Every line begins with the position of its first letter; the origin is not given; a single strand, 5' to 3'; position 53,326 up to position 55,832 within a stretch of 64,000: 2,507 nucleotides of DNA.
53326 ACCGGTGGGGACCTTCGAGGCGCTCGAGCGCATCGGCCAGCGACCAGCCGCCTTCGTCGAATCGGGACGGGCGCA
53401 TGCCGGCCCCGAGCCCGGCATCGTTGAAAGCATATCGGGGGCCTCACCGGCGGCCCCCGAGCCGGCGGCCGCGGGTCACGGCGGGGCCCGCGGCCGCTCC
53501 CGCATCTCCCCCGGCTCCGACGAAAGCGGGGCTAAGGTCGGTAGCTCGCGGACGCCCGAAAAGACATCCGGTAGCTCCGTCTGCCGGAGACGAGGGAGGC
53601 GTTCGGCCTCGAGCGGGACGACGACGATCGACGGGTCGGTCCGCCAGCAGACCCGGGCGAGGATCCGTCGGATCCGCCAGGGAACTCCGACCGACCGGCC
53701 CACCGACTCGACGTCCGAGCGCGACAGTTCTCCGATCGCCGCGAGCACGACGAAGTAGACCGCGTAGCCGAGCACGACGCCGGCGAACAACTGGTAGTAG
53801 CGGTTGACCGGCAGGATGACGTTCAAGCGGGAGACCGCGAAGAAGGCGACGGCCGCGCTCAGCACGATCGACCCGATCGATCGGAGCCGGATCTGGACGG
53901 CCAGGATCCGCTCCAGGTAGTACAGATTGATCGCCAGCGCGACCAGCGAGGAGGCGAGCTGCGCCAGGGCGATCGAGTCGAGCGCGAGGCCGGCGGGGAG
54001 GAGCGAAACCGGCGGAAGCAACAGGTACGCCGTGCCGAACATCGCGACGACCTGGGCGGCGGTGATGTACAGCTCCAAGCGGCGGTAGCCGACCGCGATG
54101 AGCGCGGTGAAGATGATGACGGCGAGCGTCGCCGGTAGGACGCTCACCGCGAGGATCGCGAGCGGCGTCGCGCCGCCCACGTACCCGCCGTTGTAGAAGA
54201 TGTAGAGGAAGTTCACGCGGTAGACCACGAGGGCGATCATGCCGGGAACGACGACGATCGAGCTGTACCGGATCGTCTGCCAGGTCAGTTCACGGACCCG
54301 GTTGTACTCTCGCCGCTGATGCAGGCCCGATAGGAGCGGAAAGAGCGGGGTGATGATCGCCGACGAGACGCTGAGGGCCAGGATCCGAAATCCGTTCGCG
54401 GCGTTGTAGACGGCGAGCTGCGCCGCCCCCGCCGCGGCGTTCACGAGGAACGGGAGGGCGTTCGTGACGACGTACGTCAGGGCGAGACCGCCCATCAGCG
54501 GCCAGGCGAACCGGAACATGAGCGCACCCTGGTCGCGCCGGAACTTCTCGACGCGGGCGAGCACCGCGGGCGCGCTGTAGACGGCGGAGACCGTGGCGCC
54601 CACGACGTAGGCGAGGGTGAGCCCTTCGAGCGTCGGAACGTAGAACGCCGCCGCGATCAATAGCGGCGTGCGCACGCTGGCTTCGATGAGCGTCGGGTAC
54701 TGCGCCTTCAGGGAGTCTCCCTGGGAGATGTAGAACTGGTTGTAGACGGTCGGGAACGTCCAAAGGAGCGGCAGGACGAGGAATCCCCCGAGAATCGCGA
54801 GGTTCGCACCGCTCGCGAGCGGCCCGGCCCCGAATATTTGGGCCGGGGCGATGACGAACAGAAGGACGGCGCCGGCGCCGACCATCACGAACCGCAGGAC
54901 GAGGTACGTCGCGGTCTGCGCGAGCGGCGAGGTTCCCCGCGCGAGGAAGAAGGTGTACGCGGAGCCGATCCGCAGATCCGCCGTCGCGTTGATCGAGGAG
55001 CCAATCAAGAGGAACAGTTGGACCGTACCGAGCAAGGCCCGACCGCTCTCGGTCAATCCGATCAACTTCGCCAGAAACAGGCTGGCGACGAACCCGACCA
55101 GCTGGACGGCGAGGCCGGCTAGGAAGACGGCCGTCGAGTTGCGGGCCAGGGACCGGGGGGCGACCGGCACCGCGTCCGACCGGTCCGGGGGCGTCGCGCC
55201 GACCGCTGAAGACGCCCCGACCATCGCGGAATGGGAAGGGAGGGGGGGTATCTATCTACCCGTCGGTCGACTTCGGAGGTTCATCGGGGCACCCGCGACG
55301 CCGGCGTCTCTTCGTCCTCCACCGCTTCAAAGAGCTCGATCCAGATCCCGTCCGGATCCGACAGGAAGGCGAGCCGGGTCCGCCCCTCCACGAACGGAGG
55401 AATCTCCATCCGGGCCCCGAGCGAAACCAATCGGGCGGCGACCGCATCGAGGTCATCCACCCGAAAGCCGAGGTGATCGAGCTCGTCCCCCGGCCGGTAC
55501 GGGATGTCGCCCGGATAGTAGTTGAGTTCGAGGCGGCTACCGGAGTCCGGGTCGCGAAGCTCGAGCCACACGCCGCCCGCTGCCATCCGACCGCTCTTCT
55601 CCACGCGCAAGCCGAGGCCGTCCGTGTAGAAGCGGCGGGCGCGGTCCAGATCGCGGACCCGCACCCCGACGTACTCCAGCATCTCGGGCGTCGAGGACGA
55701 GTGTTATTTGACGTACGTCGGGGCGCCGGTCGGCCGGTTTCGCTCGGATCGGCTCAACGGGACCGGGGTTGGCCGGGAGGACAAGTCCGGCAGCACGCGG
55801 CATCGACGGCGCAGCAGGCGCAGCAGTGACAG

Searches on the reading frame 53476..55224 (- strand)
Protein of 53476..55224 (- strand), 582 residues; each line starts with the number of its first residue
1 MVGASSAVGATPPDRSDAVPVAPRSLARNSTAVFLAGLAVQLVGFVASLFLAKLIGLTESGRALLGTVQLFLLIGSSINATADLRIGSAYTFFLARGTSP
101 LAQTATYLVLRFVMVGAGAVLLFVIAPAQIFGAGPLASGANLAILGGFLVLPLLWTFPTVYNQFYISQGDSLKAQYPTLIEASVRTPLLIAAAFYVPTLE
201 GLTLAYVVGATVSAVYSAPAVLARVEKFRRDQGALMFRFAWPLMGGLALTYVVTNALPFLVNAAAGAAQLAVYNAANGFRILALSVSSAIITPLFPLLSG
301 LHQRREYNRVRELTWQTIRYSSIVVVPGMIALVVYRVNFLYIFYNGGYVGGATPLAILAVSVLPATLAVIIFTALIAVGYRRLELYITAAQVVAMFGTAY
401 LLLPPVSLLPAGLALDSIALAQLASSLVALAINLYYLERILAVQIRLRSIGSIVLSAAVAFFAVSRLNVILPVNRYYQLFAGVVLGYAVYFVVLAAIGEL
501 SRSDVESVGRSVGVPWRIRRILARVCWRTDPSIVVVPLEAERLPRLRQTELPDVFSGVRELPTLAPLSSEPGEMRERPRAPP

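Call 6: search_protein_families(library=pfam, proteins=[window:53476-55224:-], max_evalue=0.01)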
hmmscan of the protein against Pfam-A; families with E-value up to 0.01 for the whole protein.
window:53476-55224:- (582 aa): 2 families
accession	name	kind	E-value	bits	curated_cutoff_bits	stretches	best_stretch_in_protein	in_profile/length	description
PF13440.11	Polysacc_synt_3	-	1.6e-10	41.2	23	1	177-344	117-284/293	Polysaccharide biosynthesis protein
PF01943.22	Polysacc_synt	-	1.2e-06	28.6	28.2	1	26-301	1-273/274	Polysaccharide biosynthesis protein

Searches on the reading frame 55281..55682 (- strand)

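Call 6: search_protein_families(library=pfam, proteins=[window:55281-55682:-], max_evalue=0.01)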
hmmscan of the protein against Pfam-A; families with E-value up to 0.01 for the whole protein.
window:55281-55682:- (133 aa): 6 families
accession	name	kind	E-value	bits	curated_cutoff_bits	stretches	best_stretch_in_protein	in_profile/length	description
PF00903.31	Glyoxalase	-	8.6e-21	75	20.6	1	3-117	3-121/121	Glyoxalase/Bleomycin resistance protein/Dioxygenase superfamily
PF13669.12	Glyoxalase_4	-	3.6e-10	40.5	27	1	5-100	3-101/109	Glyoxalase/Bleomycin resistance protein/Dioxygenase superfamily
PF18029.7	Glyoxalase_6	-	1.4e-09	39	23.6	1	6-113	3-101/106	Glyoxalase-like domain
PF13468.12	Glyoxalase_3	-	5.6e-05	23.7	25.1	1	5-106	4-119/176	Glyoxalase-like domain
PF22677.2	Ble-like_N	-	0.00011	22.4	24.5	1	9-29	9-29/41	Bleomycin resistance protein-like N-terminal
PF22632.2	BphC_D1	-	0.00077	19.6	27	1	3-29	2-28/51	Dihydroxybiphenyl dioxygenase BphC D1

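Call 91: search_protein_families(library=ncbifam, proteins=[window:55281-55682:-], max_evalue=0.00001)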
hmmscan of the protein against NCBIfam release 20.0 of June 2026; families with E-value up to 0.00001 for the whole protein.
window:55281-55682:- (133 aa): 7 families
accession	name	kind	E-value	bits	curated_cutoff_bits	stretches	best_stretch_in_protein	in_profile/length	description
TIGR00068.2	glyox_I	equivalog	1.3e-12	47.8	120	1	3-120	3-140/143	lactoylglutathione lyase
NF050074.1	glyox_I_GloA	exception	5.1e-11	42.8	165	1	6-117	6-119/121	lactoylglutathione lyase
NF050075.1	SMU1112c_YaeR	equivalog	4e-09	36.8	140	1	3-119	5-125/125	SMU1112c/YaeR family gloxylase I-like metalloprotein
NF007629.0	PRK10291.1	equivalog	1.9e-07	31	246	1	6-121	7-127/135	lactoylglutathione lyase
TIGR02295.1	HpaD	equivalog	2.2e-07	30.3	321.4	1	4-124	7-122/298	3,4-dihydroxyphenylacetate 2,3-dioxygenase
NF008551.0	PRK11478.1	equivalog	1.9e-06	28.4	148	1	6-119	11-128/129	VOC family protein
TIGR03081.1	metmalonyl_epim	equivalog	2.5e-06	28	114.95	0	2-41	2-41/129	methylmalonyl-CoA epimerase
